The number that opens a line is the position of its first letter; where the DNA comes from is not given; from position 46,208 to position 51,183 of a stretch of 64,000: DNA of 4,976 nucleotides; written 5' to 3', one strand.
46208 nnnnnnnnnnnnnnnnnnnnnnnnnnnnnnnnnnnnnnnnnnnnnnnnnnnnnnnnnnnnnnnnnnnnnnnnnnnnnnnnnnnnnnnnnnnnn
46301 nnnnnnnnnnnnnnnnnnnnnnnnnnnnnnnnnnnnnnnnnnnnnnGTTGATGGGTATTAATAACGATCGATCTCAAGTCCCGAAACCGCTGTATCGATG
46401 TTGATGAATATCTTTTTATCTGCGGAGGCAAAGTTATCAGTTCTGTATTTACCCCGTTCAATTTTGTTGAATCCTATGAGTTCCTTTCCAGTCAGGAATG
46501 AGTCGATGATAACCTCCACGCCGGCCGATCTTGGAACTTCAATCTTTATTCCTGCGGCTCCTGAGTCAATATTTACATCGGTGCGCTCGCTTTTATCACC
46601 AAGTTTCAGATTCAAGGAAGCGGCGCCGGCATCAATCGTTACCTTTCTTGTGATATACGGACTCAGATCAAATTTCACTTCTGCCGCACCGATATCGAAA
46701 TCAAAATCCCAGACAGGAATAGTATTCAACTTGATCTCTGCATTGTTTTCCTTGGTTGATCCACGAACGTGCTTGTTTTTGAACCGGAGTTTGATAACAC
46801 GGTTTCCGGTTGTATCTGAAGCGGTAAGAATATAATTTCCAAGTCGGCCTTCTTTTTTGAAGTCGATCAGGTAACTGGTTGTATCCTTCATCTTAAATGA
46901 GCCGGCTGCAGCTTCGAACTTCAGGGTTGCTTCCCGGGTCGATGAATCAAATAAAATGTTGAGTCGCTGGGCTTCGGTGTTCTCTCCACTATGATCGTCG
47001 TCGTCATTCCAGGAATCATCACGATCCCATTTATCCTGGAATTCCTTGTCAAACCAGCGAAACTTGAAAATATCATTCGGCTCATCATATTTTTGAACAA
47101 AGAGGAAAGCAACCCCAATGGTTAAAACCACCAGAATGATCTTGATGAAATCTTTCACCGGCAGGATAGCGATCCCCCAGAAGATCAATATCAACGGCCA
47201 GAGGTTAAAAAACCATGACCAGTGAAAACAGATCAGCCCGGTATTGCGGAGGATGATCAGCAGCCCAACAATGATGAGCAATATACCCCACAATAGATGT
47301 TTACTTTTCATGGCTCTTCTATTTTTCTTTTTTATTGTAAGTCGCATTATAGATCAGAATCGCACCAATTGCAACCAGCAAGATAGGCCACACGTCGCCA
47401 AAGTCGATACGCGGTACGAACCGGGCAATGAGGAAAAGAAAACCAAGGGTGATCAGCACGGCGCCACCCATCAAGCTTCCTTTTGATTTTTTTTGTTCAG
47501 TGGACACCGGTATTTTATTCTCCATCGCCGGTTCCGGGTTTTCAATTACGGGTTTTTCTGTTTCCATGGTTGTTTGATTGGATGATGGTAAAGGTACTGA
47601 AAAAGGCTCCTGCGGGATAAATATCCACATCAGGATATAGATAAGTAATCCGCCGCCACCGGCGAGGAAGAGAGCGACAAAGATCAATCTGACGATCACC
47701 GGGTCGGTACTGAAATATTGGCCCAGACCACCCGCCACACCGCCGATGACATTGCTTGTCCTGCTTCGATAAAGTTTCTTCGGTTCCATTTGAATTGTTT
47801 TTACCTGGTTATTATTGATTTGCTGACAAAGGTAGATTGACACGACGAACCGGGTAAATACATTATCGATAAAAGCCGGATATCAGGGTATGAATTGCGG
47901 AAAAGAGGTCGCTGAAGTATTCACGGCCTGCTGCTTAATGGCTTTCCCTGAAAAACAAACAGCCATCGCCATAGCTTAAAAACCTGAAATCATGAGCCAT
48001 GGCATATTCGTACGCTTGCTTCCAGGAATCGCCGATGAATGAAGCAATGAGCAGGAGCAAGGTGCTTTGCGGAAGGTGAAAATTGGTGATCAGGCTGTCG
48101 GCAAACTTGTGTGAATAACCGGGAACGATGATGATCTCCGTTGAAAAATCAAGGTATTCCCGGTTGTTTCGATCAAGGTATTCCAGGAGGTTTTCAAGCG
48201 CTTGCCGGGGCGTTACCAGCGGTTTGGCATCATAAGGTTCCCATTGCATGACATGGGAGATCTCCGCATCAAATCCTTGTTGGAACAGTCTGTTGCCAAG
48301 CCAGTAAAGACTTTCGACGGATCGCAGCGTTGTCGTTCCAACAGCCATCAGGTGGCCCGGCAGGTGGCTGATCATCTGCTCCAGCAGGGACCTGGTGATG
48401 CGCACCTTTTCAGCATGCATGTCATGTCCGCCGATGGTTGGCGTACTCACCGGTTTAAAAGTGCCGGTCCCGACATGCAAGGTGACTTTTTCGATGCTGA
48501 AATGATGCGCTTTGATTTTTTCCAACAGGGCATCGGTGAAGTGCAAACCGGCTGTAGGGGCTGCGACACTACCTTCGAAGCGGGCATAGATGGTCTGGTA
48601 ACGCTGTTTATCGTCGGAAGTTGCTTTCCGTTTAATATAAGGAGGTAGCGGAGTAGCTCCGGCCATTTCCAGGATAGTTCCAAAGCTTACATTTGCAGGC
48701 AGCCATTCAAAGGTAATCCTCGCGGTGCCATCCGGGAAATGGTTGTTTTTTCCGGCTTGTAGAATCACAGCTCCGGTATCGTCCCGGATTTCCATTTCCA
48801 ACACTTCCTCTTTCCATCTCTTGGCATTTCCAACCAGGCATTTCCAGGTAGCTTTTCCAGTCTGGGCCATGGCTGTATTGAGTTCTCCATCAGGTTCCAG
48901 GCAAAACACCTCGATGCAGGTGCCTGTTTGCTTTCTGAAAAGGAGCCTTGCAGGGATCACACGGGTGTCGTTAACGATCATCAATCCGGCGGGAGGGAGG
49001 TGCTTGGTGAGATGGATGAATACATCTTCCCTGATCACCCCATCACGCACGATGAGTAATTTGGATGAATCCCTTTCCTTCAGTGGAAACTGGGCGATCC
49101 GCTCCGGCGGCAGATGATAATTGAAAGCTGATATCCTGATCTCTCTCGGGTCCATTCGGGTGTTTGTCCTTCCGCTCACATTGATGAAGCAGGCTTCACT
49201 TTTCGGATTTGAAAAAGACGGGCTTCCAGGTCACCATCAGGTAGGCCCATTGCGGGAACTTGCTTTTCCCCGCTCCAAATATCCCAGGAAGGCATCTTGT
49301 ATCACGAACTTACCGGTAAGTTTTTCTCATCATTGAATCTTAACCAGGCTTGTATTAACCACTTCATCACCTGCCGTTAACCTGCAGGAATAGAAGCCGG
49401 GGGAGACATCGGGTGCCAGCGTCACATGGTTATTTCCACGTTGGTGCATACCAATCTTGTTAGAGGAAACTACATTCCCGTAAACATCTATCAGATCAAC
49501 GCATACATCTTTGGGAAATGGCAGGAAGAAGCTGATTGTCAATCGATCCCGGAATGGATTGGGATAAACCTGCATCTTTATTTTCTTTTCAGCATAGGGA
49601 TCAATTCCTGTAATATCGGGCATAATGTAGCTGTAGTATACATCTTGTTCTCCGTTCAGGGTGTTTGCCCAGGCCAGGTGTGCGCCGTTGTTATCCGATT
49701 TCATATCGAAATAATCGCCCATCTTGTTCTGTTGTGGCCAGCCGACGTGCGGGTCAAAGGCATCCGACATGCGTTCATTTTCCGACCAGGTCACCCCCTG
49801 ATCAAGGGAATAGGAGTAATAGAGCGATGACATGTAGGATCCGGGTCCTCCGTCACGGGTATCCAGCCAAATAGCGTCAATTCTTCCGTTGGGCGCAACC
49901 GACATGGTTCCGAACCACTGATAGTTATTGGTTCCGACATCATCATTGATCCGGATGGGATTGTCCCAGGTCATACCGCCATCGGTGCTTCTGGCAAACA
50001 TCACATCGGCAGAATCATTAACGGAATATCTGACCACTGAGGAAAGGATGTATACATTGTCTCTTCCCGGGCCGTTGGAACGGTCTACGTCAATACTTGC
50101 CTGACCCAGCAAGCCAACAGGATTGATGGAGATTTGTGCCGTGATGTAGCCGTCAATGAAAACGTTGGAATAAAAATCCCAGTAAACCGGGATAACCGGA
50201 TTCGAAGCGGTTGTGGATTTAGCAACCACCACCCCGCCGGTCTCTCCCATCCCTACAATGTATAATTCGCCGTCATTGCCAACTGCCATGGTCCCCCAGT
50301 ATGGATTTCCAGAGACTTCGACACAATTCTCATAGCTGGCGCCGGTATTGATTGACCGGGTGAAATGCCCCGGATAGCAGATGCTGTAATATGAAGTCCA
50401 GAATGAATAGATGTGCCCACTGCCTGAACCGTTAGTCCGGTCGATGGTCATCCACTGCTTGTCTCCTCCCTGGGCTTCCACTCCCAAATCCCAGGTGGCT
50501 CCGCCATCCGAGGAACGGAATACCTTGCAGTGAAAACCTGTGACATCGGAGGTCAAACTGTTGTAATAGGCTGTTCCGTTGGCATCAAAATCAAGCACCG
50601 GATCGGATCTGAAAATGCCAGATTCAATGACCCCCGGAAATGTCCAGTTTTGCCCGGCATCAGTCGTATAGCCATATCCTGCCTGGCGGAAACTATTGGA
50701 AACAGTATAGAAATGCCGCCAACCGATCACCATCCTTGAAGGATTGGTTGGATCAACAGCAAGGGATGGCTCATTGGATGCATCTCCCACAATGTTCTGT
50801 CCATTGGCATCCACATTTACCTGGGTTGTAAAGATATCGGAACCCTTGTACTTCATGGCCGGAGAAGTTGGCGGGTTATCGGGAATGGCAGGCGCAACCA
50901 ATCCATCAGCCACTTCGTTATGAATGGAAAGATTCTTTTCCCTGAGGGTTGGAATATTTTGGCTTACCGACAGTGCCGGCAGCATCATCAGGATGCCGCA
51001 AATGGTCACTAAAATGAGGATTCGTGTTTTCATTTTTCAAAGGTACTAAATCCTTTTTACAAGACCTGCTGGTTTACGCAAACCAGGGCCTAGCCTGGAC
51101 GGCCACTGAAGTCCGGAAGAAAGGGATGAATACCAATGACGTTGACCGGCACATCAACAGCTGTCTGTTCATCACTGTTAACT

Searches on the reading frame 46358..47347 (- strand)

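Call 52: search_protein_families(library=pfam, proteins=[window:46358-47347:-], max_evalue=0.00001)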
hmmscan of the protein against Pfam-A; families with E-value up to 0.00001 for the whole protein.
window:46358-47347:- (329 aa): 2 families
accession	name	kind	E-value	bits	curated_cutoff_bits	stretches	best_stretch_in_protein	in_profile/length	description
PF22570.1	LiaF-TM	-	3.5e-10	41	27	1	19-85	1-66/98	LiaF transmembrane domain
PF18917.5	LiaI-LiaF-like_TM1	-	2e-08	34.6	27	1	18-62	1-42/42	LiaI-LiaF-like transmembrane region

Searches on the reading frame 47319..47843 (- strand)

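Call 53: search_protein_families(library=pfam, proteins=[window:47319-47843:-], max_evalue=0.00001)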
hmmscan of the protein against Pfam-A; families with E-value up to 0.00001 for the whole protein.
window:47319-47843:- (174 aa): 1 family
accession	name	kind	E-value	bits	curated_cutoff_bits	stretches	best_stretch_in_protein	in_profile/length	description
PF04024.17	PspC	-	9.2e-24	83.5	25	1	22-79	1-58/58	PspC domain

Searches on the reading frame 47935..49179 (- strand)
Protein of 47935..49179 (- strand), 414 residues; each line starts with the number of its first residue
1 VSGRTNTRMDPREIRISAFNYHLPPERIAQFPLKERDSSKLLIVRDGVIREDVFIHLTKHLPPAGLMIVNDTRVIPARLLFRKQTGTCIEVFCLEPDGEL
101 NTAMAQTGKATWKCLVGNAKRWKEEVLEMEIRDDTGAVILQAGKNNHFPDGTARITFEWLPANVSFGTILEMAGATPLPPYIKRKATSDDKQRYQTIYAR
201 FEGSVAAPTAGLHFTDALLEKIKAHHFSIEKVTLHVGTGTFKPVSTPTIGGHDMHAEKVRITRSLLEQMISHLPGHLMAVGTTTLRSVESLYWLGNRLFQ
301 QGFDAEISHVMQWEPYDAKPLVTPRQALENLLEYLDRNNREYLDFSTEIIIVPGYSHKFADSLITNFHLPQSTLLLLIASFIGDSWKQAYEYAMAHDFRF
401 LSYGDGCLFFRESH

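Call 52: search_protein_families(library=pfam, proteins=[window:47935-49179:-], max_evalue=0.00001)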
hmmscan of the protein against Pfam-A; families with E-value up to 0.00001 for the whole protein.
window:47935-49179:- (414 aa): 1 family
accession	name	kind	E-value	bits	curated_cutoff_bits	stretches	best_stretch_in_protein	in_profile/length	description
PF02547.20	Queuosine_synth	-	2.5e-91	306.6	25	1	17-408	2-321/322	Queuosine biosynthesis protein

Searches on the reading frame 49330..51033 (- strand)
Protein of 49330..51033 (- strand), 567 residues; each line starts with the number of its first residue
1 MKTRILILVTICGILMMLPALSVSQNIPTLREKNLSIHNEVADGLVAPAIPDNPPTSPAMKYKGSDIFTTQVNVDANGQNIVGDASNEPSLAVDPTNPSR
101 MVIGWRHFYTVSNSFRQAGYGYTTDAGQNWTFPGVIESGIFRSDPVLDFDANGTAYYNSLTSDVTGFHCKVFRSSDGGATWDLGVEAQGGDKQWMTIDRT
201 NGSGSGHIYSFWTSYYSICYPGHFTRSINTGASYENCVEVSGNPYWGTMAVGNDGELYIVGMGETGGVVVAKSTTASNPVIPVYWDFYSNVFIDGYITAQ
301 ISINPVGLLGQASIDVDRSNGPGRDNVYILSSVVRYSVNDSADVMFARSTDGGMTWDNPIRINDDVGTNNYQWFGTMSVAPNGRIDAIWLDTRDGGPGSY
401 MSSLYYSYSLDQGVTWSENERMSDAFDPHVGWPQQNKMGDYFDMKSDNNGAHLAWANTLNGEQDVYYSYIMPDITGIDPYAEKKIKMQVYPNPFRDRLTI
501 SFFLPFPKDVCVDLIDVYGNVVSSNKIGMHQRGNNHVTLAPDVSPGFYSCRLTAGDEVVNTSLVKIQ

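Call 52: search_protein_families(library=pfam, proteins=[window:49330-51033:-], max_evalue=0.00001)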
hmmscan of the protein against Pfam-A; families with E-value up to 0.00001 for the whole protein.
window:49330-51033:- (567 aa): 2 families
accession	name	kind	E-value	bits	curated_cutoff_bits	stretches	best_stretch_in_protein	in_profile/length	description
PF02012.26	BNR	-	5.1e-07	29.2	27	0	408-417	2-11/12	BNR/Asp-box repeat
PF18962.6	Por_Secre_tail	-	3.4e-06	27.7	27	1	489-558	1-68/75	Secretion system C-terminal sorting domain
